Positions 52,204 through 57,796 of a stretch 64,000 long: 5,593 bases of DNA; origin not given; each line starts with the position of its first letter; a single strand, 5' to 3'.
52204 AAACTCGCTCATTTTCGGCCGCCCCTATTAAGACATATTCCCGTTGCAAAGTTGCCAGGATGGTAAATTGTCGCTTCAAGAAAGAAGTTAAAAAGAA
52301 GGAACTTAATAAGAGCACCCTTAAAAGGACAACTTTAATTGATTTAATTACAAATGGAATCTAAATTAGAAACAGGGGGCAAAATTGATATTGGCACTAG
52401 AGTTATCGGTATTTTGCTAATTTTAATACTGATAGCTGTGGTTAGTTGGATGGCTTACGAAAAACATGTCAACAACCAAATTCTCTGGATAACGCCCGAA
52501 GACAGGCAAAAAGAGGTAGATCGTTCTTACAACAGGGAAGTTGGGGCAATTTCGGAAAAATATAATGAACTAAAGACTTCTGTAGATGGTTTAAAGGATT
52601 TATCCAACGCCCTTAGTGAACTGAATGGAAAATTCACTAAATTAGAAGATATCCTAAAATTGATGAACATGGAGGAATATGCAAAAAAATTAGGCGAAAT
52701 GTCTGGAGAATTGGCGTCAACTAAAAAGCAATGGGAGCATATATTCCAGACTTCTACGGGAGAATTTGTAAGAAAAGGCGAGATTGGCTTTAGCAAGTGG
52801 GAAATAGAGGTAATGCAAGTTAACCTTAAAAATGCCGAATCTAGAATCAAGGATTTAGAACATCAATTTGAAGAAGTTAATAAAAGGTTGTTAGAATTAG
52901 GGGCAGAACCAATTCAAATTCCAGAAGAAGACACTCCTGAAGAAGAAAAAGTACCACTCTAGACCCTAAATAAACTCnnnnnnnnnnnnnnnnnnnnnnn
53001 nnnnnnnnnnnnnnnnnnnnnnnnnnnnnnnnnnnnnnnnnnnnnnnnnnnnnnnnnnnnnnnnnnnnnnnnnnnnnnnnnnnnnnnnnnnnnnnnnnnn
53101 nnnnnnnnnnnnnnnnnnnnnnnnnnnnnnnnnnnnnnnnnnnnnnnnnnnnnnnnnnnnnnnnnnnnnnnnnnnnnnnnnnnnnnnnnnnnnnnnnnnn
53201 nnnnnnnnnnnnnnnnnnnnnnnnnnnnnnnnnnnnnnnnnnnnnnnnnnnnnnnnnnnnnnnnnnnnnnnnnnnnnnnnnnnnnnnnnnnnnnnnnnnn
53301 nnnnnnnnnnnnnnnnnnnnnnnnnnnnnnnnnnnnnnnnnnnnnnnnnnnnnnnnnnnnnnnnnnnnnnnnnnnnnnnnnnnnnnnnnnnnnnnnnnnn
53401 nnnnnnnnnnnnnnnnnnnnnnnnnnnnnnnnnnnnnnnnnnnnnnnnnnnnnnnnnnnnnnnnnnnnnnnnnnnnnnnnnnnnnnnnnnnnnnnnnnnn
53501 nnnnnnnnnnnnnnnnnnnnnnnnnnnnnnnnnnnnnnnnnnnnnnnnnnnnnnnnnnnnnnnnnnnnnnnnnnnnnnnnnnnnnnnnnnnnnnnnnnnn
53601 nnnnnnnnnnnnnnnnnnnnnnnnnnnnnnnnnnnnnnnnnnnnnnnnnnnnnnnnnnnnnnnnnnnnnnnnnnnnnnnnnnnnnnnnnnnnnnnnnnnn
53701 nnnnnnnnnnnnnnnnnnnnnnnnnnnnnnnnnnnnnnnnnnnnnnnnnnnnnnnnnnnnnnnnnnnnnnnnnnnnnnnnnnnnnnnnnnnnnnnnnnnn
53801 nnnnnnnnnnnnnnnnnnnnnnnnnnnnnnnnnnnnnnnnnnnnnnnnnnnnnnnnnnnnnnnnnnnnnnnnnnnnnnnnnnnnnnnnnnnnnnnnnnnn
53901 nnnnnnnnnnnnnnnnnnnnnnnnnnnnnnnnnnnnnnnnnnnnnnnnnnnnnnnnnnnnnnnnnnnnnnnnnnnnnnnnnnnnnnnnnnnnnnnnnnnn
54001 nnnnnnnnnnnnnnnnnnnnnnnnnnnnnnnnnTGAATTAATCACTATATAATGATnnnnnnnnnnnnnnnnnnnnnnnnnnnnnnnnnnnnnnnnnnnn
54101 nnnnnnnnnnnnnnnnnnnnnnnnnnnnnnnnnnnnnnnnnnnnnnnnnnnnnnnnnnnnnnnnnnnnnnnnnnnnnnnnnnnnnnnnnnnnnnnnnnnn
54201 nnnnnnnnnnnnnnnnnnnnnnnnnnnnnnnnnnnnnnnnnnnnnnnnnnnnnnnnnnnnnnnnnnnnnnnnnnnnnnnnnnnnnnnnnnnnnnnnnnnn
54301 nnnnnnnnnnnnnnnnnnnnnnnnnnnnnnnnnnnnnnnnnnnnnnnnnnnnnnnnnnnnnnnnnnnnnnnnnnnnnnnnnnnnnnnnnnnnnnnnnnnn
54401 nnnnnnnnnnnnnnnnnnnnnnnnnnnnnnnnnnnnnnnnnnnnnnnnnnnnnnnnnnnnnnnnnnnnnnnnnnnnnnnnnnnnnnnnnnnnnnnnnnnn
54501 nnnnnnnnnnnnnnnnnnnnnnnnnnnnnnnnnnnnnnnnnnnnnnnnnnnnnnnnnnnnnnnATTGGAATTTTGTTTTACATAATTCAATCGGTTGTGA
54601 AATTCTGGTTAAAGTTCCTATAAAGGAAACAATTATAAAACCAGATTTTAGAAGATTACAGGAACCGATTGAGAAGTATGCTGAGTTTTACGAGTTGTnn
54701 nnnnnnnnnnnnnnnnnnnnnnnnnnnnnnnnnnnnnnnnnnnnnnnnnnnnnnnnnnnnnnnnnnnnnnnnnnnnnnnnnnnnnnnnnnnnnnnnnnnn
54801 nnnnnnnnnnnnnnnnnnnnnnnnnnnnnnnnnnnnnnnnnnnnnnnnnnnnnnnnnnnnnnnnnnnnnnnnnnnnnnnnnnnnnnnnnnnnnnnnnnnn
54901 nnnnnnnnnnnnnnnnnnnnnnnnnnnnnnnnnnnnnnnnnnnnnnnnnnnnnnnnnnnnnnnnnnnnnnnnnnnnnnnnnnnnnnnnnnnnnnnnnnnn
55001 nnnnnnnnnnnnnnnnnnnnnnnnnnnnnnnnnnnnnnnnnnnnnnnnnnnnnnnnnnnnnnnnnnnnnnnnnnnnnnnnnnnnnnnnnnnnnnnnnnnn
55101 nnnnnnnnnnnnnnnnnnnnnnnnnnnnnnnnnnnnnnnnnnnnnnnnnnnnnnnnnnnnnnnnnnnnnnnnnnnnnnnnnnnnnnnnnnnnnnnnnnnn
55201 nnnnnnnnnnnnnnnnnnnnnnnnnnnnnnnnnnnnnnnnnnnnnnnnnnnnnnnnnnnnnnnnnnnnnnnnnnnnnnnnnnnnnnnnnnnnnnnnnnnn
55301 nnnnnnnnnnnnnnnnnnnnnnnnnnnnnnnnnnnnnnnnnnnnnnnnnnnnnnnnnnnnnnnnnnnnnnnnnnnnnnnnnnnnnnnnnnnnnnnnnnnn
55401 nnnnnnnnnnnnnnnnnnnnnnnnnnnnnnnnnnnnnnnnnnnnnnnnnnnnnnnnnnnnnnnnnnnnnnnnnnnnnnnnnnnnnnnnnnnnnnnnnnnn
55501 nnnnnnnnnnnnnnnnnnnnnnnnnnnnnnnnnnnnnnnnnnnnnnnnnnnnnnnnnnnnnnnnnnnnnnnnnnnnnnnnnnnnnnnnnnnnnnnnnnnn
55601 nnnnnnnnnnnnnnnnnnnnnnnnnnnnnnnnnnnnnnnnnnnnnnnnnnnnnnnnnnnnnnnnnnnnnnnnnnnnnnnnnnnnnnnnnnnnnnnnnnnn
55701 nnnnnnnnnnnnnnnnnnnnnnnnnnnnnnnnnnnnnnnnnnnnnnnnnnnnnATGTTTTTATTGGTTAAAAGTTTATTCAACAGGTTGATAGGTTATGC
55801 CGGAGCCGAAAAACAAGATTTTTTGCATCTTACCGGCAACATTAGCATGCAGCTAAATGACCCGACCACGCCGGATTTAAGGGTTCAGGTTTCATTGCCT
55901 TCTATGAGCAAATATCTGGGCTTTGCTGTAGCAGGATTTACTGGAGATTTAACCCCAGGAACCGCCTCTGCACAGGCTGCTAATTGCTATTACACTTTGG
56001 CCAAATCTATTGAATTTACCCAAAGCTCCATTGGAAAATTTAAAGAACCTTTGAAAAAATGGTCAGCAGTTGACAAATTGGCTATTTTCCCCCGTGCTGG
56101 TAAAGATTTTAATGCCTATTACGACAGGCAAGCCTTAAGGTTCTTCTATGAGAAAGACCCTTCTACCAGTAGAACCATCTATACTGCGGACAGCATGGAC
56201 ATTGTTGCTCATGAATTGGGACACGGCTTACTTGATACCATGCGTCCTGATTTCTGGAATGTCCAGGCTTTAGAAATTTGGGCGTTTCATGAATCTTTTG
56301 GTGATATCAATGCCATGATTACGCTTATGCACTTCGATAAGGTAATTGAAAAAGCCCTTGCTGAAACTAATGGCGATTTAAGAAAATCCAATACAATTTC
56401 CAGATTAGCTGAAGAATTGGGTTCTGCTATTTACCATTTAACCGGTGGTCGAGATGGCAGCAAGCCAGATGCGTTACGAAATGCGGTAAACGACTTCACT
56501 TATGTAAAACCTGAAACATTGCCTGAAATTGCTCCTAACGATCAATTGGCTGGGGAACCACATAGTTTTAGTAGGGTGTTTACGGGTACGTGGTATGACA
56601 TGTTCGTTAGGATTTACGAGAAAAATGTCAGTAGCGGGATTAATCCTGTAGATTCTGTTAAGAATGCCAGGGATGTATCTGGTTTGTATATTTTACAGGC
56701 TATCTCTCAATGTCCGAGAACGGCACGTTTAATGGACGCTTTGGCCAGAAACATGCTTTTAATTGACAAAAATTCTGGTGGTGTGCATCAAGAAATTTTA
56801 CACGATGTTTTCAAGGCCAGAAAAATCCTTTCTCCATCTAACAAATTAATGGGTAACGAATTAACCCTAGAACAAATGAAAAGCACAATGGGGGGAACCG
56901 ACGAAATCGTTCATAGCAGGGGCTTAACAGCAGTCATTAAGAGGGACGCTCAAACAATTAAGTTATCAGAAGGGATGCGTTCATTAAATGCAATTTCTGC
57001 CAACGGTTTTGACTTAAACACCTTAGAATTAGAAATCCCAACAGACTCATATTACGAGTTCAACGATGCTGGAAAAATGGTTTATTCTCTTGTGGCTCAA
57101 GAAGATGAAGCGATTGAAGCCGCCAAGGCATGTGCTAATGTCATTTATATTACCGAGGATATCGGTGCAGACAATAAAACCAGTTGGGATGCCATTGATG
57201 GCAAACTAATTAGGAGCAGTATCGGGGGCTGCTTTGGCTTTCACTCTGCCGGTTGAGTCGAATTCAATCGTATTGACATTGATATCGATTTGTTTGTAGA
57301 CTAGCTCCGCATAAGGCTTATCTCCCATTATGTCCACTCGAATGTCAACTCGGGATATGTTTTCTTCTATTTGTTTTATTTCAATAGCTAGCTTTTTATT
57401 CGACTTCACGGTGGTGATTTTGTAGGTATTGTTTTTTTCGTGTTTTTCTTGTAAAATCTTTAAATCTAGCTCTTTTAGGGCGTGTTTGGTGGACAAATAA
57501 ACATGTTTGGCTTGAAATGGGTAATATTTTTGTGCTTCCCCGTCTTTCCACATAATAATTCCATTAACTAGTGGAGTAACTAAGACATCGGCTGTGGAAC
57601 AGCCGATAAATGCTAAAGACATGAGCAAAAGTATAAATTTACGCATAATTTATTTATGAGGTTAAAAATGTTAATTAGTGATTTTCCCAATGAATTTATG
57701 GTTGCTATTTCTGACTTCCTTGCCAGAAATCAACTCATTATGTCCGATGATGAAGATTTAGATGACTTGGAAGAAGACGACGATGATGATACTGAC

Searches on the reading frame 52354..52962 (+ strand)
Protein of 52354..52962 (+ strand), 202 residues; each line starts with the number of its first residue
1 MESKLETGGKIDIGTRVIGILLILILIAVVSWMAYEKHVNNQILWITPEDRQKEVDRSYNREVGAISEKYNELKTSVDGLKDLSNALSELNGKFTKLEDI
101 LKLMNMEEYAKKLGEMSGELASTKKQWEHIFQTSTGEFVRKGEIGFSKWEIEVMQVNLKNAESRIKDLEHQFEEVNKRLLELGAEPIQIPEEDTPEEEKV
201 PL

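Call 69: search_protein_families(library=ncbifam, proteins=[window:52354-52962:+], max_evalue=0.1)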
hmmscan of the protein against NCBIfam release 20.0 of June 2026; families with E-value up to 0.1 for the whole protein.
window:52354-52962:+ (202 aa): 9 families
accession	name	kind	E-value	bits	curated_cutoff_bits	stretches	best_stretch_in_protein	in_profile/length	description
NF047515.1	SpiroCoCo_C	equivalog_domain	0.00019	20.7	125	1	58-132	177-249/313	SpiroCoCo family coiled-coil protein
NF003209.0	PRK04171.2-4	equivalog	0.00063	19.4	360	1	17-79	64-123/222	ribosome biogenesis protein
NF045487.1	ASRP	equivalog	0.0011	17.7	300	1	58-184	122-239/593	archaea-specific SMC-related protein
NF041066.2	DpdI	equivalog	0.0025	17.9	150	1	56-134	13-92/239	protein DpdI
NF003034.1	PRK03918.1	equivalog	0.0026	15.8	700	1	51-184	449-584/878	DNA double-strand break repair ATPase Rad50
TIGR02169.1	SMC_prok_A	equivalog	0.0044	14.8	729.4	1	52-185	360-492/1165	chromosome segregation protein SMC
NF038218.1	IcmG_DotF_IVB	equivalog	0.016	14.8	200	0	53-106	116-173/266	type IVB secretion system protein IcmG/DotF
TIGR00293.1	TIGR00293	equivalog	0.031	14.4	53.9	0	66-108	4-46/129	prefoldin subunit alpha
NF006264.0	PRK08411.1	subfamily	0.075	11.7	729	0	150-176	516-542/572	flagellin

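Call 84: search_protein_families(library=pfam, proteins=[window:52354-52962:+], max_evalue=0.01)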
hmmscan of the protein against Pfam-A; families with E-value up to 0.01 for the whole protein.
window:52354-52962:+ (202 aa): 9 families
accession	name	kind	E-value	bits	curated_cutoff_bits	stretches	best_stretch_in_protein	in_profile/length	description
PF10046.14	BLOC1_2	-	0.00023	21.9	33.4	0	65-122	31-93/96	Biogenesis of lysosome-related organelles complex-1 subunit 2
PF14712.11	Snapin_Pallidin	-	0.00044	21.1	29.6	0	81-127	30-78/89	Snapin/Pallidin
PF24627.1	PUMA_CC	-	0.0012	19.3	30.1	1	150-176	2-28/74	PUMA coiled-coil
PF18041.7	MapZ_EC1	-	0.0026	18.5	33.1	0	67-96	59-88/129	MapZ extracellular domain 1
PF15960.10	DUF4763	-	0.0031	17.2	30.1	0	55-132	149-224/236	Domain of unknown function (DUF4763)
PF02403.27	Seryl_tRNA_N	-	0.0046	17.6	28.2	0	53-131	21-101/108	Seryl-tRNA synthetase N-terminal domain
PF19191.5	HEF_HK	-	0.0047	17.8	24.1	0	59-105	13-59/67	HEF_HK domain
PF05531.17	NPV_P10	-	0.005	17.7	29.8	0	63-102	13-52/75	Nucleopolyhedrovirus P10 protein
PF14073.11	Cep57_CLD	-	0.0062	17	28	1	85-179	4-87/178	Centrosome localisation domain of Cep57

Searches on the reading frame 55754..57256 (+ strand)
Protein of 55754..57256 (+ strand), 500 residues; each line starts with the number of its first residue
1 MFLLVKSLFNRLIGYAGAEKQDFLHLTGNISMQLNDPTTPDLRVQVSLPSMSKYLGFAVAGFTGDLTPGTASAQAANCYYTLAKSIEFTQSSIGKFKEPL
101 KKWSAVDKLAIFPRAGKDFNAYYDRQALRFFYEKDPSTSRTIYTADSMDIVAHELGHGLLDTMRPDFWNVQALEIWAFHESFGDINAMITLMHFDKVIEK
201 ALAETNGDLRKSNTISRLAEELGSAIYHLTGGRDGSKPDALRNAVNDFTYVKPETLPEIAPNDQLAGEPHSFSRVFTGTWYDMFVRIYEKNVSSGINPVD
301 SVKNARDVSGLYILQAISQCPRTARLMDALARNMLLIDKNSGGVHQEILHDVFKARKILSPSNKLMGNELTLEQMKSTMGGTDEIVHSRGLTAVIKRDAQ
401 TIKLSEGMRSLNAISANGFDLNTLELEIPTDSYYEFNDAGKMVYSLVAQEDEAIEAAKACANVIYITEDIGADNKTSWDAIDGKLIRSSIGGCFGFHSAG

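Call 6: search_protein_families(library=pfam, proteins=[window:55754-57256:+], max_evalue=0.01)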
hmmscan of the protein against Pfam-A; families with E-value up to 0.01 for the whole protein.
window:55754-57256:+ (500 aa): 1 family
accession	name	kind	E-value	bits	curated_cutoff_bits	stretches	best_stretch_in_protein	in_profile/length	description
PF01447.24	Peptidase_M4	-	0.0025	18.7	22.4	1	118-160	105-144/145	Thermolysin metallopeptidase, catalytic domain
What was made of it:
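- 55754..57256 (+): Thermolysin/fungalysin-fold zinc metalloprotease (HExxH...E) with no signal peptide seen. It is the conserved upstream partner on the same strand. The real start is probably Met32, near 55847. Weak Pfam M4 hit (call 6).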

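Call 31: search_protein_families(library=phrogs, proteins=[window:55754-57256:+], max_evalue=0.1)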
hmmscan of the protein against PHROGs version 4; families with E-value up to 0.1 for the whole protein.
window:55754-57256:+ (500 aa): 0 families

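Call 68: search_solved_structures(query=window:55754-57256:+, max_evalue=1)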
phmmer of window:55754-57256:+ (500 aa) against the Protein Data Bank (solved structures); distinct sequences matched with E-value up to 1: 0.

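Call 69: search_protein_families(library=ncbifam, proteins=[window:55754-57256:+], max_evalue=0.1)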
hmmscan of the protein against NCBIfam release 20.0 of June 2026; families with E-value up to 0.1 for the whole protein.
window:55754-57256:+ (500 aa): 0 families

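Call 76: search_dna_similar(query=window:55754-57256:+, collection=phages, mode=protein, max_evalue=0.001, max_rows=25)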
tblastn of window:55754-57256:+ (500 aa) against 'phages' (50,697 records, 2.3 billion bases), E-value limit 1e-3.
Records with a match: 2; places in all: 2; records where one place covers at least 80% of the query: 1.
Best place of each record, by identity: <60% 2.
By first word of the organism name: uncultured 1; Bacteriophage 1.
By host as written in the record: - 2.
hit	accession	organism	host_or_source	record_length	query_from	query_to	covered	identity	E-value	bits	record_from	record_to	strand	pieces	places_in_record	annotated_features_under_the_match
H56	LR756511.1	uncultured phage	metagenomic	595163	7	494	98%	42.1%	2e-113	374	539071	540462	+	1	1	record has no annotation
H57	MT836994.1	Bacteriophage sp.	human fecal samples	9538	78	370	59%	24.2%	8e-11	71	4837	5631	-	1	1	record has no annotation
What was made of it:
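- On T4 gp67 prohead core protein (PF17634): No cultured relative was found. tblastn of the protease against 50,697 phage records hit only LR756511.1 and one fecal contig (call 76).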

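Call 77: get_annotated_region(hit=H56, flank=8000)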
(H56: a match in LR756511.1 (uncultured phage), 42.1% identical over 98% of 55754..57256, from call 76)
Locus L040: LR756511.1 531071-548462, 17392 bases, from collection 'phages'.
description: uncultured phage genome assembly, chromosome: 1.
organism: uncultured phage (NCBI taxid 278008)
taxonomy: Viruses; environmental samples
host: -; source: metagenomic; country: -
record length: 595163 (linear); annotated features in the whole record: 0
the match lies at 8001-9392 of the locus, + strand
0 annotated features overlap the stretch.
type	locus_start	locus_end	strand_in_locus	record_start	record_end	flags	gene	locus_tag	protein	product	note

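Call 79: find_homologous_proteins(query=window:55754-57256:+, max_evalue=0.00001)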
Query window:55754-57256:+ (500 aa): 1358 proteins with E <= 0.00001 among 8000 candidates; the best 120 are listed.
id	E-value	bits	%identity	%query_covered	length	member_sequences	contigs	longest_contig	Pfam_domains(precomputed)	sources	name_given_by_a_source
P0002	0.0e+0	1132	100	100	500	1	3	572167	-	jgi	-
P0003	1.5e-133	464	47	91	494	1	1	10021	-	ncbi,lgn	-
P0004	3.1e-132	460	47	91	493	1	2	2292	-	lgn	-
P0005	3.4e-128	447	44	91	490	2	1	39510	-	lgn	-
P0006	4.0e-128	446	43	98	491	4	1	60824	-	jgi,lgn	jgi:hypothetical protein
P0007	5.2e-128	446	43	98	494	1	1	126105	-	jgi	-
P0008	9.8e-126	439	45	91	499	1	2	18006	-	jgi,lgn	jgi:hypothetical protein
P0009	2.4e-124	434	46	92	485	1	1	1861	-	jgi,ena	-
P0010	3.2e-124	434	46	92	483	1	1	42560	-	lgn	-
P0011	7.1e-123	429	43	98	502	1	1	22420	-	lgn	-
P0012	1.1e-122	428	43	98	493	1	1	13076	-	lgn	-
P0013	1.6e-122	428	43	92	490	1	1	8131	-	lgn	-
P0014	3.5e-122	427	43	97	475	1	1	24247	-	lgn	-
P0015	3.9e-122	427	43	97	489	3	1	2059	-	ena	-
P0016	2.6e-121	424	45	92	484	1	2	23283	-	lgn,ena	-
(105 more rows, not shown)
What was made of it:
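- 55754..57256 (+): More than 1358 homologues, many on 0.5-0.63 Mb contigs (call 79).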

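Call 80: find_encoding_contigs(protein=P0002, flank=4000, max_places=3)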
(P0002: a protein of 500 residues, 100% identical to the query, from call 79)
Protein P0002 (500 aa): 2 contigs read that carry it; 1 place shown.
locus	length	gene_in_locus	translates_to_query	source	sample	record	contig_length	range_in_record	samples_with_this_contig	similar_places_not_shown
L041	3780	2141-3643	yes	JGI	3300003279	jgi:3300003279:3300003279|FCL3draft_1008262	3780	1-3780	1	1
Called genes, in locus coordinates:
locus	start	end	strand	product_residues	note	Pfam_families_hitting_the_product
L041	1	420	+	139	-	?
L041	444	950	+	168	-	-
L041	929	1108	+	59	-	-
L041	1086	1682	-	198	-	-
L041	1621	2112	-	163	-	PF01741:MscL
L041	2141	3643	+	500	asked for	-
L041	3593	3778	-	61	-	?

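Call 82: find_related_loci(query=A2, collection=viral_contigs, flank=3500)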
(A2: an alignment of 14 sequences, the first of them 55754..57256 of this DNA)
Query A2 (500 aa) in viral_contigs; peptide patterns used: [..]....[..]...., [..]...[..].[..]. (x = any residue, [..] = any of these).
132 stretches matched a pattern; 109 encode a relative of the query (tblastn E <= 1e-3); the best 80 are kept; 80 distinct loci.
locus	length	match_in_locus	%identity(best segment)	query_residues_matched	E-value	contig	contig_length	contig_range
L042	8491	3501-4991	43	1-494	6e-137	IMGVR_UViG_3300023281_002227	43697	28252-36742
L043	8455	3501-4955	43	1-487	3e-133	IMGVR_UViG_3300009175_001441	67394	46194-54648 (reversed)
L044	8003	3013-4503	43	1-496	9e-132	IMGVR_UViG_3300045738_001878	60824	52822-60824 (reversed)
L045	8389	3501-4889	42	16-490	5e-125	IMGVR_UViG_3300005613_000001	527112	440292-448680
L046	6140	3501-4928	41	9-488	1e-123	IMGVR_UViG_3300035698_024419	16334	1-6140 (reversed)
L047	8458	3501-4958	41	1-495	3e-121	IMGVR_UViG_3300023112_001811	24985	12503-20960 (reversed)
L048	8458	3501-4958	41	1-495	3e-121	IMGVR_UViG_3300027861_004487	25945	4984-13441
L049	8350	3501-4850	41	29-494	6e-114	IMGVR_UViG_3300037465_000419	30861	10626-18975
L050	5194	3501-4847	43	29-494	9e-114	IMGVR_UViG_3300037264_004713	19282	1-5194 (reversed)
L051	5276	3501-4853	41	28-494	5e-113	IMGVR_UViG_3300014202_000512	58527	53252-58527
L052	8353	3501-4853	41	28-494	6e-113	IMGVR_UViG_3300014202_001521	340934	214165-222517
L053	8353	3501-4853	44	28-490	6e-120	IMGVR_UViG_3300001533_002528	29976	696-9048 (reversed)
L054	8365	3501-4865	41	30-497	8e-111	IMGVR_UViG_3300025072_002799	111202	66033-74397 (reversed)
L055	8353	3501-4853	41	34-491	4e-111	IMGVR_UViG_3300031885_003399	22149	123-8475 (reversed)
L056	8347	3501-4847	42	28-494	1e-115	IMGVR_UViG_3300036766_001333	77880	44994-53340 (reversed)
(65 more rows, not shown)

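Call 96: predict_structure(alignment_id=A3)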
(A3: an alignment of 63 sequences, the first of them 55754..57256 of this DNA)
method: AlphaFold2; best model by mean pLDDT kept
length: 500 residues; sequences in the alignment: 63
mean_pLDDT: 91.8   pTM: 0.92
mean pLDDT of the five models: 91.8, 91.5, 90.6, 90.5, 90.3
residues with pLDDT >= 90: 428; 70-90: 31; 50-70: 31; < 50: 10
segments of 3 or more residues with pLDDT < 50: 495-500
pLDDT, mean of each block of 10 residues (from residue 1): 67 53 72 93 94 94 89 96 97 96 97 95 96 96 97 98 97 97 98 98 98 98 95 93 97 95 94 98 99 99 99 97 96 94 97 97 70 95 90 93 84 86 97 94 92 96 94 92 96 44
secondary structure, 60 per line:
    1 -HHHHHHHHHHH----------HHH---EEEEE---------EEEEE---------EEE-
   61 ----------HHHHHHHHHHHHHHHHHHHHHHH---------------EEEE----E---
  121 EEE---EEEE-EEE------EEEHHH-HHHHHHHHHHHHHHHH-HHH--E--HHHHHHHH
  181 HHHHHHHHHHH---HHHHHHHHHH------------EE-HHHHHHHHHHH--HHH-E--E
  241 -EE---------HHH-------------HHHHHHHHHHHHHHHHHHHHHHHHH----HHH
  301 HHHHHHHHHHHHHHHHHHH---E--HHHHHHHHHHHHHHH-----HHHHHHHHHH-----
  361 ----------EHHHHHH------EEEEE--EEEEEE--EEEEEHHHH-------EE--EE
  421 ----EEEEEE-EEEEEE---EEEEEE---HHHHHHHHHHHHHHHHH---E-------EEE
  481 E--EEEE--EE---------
elements in order: H2-12 E29-33 E43-47 E57-59 H71-93 E109-112 E121-123 E127-130 E132-134 E141-143 H148-163 H173-191 H195-204 H220-230 H269-293 H298-319 H326-340 H346-355 H372-377 E384-388 E391-396 E399-403 H404-407 E425-430 E432-437 E441-446 H450-466 E478-481 E484-487
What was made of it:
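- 55754..57256 (+): AlphaFold2 pLDDT 91.8 (call 96).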

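Call 98: fold_search(model_id=the predicted structure, library=pdb)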
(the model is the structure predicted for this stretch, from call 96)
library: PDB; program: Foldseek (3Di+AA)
matches with E <= 10: 398; with E <= 0.001: 18
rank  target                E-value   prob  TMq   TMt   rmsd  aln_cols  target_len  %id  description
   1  7qp3                  1.2e-06  1.00  0.40  0.49   9.7       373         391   14  Pseudogymnoascus pannorum M36 protease without the propeptide (released 2023-01-18)
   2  4k90_A                1.4e-06  1.00  0.46  0.57   5.9       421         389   14  Extracellular metalloproteinase from Aspergillus (released 2013-10-23)
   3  7qfy_A                1.1e-05  1.00  0.45  0.56   5.8       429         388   14  Fusarium oxysporum M36 protease without the propeptide (released 2022-12-21)
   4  7z6t_AAA              2.1e-05  1.00  0.44  0.56   6.0       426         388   14  Aspergillus clavatus M36 protease without the propeptide (released 2023-03-22)
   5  4ow3                  4.5e-05  1.00  0.39  0.59   7.1       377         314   15  Thermolysin structure determined by free-electron laser (released 2014-03-12)
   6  4tnl                  5.7e-05  1.00  0.38  0.58   6.9       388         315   15  1.8 A resolution room temperature structure of Thermolysin recorded using an XFEL (released 2014-07-09)
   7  7ecc                  6.0e-05  1.00  0.33  0.53  10.9       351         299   14  M4 family peptidase PlM4P-mature form (released 2021-04-28)
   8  1bqb                  6.3e-05  1.00  0.41  0.64   6.7       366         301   13  AUREOLYSIN, STAPHYLOCOCCUS AUREUS METALLOPROTEINASE (released 1999-01-13)
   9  5fxn                  7.0e-05  1.00  0.40  0.60   6.9       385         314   15  Structure of thermolysin solved by SAD from data collected by Direct Data Collection (DDC) using the ESRF RoboDiff gonio (released 2016-03-16)
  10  3nqx                  7.4e-05  1.00  0.34  0.54  11.1       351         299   12  Crystal structure of vibriolysin MCP-02 mature enzyme, a zinc metalloprotease from M4 family (released 2010-10-06)
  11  3nqz_B                7.4e-05  1.00  0.33  0.51   9.8       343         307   11  Crystal structure of the autoprocessed Vibriolysin MCP-02 with E369A mutation (released 2010-10-06)
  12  1kei                  8.6e-05  1.00  0.40  0.61   6.5       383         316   15  Thermolysin (substrate-free) (released 2002-11-16)
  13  7skm_C                1.2e-04  1.00  0.38  0.59   7.0       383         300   12  Complex between S. aureus aureolysin and wt IMPI. (released 2022-01-26)
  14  7skl_A                1.8e-04  1.00  0.38  0.59   7.0       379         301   12  Complex between S. aureus aureolysin and IMPI mutant I57I (released 2022-01-26)
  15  7oc7                  2.1e-04  1.00  0.31  0.49  11.2       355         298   13  LasB, alpha-alkyl-N-aryl mercaptoacetamide (released 2022-01-19)
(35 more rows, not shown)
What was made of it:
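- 55754..57256 (+): Foldseek matches M36/M4 proteases at E 1e-6 to 5e-4 (call 98).
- The protease has an M4/M36 fold (call 98).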

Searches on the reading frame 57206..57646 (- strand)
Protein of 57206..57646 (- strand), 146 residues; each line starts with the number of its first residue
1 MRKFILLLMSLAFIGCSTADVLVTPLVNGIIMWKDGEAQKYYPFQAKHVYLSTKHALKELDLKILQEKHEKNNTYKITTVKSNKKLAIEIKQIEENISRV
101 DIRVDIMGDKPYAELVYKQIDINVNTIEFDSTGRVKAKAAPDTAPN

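Call 6: search_protein_families(library=pfam, proteins=[window:57206-57646:-], max_evalue=0.01)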
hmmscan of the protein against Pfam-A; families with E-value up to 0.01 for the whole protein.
window:57206-57646:- (146 aa): 1 family
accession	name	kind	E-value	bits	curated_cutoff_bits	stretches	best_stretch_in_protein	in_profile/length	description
PF12092.13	DUF3568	-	5.1e-14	52.9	23.2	1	5-121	4-122/124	Protein of unknown function (DUF3568)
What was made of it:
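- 57206..57646 (-): DUF3568 lipoprotein gene on the opposite strand, lying between the protease gene and the acidic gene. It is present in many lineages but not all. Its start codon is 21 nt from the acidic gene's start. Pfam DUF3568, 5e-14 (call 6).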

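Call 31: search_protein_families(library=phrogs, proteins=[window:57206-57646:-], max_evalue=0.1)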
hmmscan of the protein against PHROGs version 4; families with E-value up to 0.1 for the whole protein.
window:57206-57646:- (146 aa): 0 families

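Call 43: find_related_loci(query=window:57206-57646:-, collection=viral_contigs, flank=5000)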
Query window:57206-57646:- (146 aa) in viral_contigs; peptide patterns used: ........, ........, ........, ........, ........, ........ (x = any residue, [..] = any of these).
9 stretches matched a pattern, but none encodes a relative of the query by tblastn (E <= 1e-3).

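Call 69: search_protein_families(library=ncbifam, proteins=[window:57206-57646:-], max_evalue=0.1)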
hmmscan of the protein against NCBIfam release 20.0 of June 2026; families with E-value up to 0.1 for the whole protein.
window:57206-57646:- (146 aa): 2 families
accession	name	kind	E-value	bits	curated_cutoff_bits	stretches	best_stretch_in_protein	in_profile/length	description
NF009411.0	PRK12772.1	equivalog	0.018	13.5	739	1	69-124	535-586/610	fused FliR family export protein/FlhB family type III secretion system protein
TIGR00151.1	ispF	equivalog_domain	0.083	13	116.45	0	12-100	29-118/155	2-C-methyl-D-erythritol 2,4-cyclodiphosphate synthase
